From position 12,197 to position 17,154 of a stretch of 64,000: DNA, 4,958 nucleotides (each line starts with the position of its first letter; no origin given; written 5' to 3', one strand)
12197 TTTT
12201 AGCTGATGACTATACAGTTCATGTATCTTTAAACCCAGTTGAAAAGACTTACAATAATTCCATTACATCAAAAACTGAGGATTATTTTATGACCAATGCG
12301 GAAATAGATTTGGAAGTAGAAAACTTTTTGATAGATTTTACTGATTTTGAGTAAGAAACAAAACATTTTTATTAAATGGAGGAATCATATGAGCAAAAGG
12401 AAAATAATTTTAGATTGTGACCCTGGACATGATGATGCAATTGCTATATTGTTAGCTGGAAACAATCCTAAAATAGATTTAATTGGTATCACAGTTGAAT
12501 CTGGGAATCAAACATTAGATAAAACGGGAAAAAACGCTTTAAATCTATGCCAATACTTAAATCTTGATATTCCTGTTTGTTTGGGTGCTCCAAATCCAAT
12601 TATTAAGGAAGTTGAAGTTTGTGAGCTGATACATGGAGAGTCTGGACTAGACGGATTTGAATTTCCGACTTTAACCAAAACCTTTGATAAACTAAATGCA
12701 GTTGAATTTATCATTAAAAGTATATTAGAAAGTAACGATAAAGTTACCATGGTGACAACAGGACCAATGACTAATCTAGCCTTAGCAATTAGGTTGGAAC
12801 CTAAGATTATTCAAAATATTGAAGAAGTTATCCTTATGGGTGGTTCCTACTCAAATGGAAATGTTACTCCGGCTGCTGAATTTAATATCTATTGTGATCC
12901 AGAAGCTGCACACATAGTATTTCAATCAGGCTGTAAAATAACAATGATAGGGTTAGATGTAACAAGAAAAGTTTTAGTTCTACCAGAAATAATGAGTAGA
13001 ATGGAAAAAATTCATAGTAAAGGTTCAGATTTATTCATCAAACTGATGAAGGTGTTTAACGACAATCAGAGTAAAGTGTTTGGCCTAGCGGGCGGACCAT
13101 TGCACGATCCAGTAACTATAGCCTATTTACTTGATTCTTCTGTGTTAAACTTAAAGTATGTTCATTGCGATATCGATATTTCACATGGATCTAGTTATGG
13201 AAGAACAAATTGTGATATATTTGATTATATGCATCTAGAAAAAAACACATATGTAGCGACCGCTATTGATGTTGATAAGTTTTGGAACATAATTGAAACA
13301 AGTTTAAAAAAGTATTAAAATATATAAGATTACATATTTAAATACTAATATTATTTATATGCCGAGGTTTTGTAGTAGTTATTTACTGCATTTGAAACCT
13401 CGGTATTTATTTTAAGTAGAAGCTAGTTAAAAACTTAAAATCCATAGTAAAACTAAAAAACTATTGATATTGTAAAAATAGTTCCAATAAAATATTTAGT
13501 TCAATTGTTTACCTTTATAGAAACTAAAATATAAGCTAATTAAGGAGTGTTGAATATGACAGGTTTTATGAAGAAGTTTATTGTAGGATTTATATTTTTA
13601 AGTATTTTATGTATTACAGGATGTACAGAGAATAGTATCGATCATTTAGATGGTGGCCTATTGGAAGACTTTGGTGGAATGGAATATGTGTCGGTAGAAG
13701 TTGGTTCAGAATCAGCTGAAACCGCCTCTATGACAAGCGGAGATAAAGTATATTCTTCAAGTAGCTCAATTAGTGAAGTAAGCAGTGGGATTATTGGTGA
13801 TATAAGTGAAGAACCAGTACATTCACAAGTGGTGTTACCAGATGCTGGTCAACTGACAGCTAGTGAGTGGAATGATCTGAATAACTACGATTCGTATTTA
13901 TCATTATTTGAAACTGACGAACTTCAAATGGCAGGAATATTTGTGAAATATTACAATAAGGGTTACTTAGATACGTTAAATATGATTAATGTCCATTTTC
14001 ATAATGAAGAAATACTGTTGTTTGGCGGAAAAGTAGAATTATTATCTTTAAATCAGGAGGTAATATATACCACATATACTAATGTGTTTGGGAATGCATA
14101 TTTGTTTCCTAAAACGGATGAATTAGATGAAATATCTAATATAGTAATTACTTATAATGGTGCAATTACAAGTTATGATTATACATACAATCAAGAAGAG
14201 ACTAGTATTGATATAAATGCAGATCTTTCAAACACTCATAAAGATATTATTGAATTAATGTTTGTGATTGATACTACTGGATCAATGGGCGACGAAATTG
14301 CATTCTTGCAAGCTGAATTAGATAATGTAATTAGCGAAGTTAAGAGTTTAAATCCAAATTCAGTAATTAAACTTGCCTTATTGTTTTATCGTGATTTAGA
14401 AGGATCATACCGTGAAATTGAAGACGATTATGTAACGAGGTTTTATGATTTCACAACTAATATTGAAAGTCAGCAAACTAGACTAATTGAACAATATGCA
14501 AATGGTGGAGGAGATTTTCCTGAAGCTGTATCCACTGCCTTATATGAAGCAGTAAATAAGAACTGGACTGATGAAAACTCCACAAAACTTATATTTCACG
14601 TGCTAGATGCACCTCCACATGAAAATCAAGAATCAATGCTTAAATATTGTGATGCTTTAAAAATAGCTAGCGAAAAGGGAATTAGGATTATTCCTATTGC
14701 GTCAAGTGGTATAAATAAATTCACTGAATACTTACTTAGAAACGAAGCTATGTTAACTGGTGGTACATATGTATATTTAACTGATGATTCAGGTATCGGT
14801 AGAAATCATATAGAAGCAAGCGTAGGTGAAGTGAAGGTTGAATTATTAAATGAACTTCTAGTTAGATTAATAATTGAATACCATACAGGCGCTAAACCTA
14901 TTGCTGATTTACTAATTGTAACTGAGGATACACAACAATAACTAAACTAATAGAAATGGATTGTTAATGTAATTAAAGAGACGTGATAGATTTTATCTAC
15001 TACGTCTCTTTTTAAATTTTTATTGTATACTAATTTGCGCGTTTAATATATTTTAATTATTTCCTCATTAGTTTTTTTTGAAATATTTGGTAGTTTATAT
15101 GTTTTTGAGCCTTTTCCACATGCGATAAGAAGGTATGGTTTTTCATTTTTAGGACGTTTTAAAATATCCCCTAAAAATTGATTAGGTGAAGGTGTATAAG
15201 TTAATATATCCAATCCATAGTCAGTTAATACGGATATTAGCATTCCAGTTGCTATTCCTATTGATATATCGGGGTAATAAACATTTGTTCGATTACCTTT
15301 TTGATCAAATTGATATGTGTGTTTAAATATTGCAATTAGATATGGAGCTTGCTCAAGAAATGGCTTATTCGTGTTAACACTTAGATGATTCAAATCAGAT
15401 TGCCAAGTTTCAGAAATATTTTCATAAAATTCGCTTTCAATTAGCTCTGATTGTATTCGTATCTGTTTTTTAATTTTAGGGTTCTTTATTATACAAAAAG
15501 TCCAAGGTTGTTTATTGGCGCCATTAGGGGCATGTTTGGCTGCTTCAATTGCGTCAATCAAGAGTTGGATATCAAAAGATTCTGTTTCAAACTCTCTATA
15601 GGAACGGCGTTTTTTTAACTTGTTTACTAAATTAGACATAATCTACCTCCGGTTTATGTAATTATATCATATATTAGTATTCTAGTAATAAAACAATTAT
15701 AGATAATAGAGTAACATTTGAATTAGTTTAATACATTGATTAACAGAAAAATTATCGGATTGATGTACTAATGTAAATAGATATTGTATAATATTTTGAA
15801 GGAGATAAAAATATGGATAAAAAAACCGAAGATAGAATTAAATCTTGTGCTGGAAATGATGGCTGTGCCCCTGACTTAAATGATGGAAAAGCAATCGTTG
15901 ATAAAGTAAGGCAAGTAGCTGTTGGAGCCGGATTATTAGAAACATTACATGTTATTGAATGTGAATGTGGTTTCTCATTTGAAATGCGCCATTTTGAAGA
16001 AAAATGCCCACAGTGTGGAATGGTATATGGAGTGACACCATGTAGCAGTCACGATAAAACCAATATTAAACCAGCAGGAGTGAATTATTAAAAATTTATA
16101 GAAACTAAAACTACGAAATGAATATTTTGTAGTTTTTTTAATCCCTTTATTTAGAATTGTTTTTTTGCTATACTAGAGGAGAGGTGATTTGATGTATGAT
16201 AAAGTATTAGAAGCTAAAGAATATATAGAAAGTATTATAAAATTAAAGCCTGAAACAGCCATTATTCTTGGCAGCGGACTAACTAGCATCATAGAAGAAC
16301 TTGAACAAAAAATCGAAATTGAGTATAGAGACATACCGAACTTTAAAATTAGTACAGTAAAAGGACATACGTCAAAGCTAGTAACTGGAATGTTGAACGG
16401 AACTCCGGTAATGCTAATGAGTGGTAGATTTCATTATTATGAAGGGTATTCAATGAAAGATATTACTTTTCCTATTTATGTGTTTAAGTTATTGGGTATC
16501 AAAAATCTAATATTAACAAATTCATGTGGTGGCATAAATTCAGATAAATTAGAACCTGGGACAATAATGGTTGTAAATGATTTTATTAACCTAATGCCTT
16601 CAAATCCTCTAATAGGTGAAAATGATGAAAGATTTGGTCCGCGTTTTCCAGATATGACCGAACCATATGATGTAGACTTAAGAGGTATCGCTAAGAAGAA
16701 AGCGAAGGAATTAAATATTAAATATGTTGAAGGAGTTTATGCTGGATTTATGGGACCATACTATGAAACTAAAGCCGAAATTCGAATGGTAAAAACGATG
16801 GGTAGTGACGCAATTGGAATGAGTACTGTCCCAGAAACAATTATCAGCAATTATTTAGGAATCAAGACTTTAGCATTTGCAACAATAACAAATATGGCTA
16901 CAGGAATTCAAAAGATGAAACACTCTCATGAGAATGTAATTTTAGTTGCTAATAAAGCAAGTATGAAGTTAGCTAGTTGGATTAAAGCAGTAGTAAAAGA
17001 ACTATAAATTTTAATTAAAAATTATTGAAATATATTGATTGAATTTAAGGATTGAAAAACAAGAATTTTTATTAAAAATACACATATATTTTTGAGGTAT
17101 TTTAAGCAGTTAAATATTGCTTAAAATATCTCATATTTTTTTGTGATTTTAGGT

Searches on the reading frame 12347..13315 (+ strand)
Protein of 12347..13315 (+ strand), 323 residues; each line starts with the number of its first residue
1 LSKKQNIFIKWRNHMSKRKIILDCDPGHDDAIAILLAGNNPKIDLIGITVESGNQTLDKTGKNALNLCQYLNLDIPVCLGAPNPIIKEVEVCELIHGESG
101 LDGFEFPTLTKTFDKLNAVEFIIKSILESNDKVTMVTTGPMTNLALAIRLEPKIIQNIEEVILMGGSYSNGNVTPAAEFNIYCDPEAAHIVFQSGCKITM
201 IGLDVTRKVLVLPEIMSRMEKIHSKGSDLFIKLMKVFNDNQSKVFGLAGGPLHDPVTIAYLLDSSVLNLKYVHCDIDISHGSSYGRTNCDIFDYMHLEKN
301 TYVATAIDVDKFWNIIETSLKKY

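Call 60: search_protein_families(library=pfam, proteins=[window:12347-13315:+], max_evalue=0.0001)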
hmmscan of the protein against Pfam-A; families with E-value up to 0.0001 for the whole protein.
window:12347-13315:+ (323 aa): 1 family
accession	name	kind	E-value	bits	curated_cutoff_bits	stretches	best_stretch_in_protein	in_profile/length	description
PF01156.24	IU_nuc_hydro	-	2.6e-96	323.2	34.2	1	20-314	1-297/297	Inosine-uridine preferring nucleoside hydrolase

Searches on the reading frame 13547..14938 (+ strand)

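Call 60: search_protein_families(library=pfam, proteins=[window:13547-14938:+], max_evalue=0.0001)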
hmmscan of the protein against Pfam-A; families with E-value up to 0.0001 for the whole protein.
window:13547-14938:+ (464 aa): 1 family
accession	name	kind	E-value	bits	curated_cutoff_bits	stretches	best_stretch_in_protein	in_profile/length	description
PF25106.1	VWA_4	-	1.3e-09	38.3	27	1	237-390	2-135/169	von Willebrand factor A domain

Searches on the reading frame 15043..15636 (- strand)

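Call 60: search_protein_families(library=pfam, proteins=[window:15043-15636:-], max_evalue=0.0001)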
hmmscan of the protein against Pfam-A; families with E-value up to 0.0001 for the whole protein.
window:15043-15636:- (197 aa): 1 family
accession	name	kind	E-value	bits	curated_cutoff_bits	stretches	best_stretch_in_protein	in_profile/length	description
PF00881.29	Nitroreductase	-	1.7e-17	64.6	23.5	1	7-175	1-167/167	Nitroreductase family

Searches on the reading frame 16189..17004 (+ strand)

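Call 60: search_protein_families(library=pfam, proteins=[window:16189-17004:+], max_evalue=0.0001)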
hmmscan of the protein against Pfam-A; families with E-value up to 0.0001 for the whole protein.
window:16189-17004:+ (272 aa): 1 family
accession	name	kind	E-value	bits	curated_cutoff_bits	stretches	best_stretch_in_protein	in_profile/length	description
PF01048.26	PNP_UDP_1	-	3.2e-52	177.7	25.1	1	24-270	3-233/233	Phosphorylase superfamily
